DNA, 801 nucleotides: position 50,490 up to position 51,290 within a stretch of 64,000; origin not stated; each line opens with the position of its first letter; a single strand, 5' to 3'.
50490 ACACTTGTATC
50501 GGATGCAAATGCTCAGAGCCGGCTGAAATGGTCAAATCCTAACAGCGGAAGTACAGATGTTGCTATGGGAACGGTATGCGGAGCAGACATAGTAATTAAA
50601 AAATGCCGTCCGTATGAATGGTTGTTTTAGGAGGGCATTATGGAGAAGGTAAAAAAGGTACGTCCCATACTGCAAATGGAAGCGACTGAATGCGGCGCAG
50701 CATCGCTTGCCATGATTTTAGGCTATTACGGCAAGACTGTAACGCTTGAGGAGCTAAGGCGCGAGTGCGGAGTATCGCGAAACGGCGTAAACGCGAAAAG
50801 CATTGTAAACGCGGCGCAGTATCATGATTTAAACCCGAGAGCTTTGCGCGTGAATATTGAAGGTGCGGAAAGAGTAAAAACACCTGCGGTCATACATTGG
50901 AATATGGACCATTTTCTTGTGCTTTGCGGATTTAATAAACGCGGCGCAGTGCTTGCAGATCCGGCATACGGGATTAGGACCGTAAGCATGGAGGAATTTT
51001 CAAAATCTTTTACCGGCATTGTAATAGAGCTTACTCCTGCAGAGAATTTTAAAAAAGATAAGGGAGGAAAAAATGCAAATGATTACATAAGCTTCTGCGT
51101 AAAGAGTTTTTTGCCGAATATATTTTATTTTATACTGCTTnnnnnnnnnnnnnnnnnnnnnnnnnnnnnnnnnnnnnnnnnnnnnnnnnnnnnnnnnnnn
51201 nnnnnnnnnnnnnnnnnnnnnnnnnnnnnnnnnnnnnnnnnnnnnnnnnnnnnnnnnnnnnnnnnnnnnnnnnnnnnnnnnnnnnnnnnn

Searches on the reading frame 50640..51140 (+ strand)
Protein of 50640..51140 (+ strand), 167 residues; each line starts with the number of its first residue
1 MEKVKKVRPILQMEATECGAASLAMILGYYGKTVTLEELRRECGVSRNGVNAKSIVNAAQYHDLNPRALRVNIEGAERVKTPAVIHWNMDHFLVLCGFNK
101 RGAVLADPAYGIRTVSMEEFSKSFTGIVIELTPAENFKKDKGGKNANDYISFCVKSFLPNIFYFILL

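Call 82: search_protein_families(library=pfam, proteins=[window:50640-51140:+], max_evalue=0.001)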
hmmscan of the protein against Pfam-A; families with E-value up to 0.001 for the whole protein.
window:50640-51140:+ (167 aa): 3 families
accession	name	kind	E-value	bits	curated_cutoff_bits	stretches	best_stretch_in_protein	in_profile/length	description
PF03412.21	Peptidase_C39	-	7.7e-36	123.3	22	1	8-135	3-132/133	Peptidase C39 family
PF13529.12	Peptidase_C39_2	-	1.2e-07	32.8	24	1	6-54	2-52/143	Peptidase_C39 like family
PF12385.14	Peptidase_C70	-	3.2e-05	24.3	19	1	12-123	14-139/141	Papain-like cysteine protease AvrRpt2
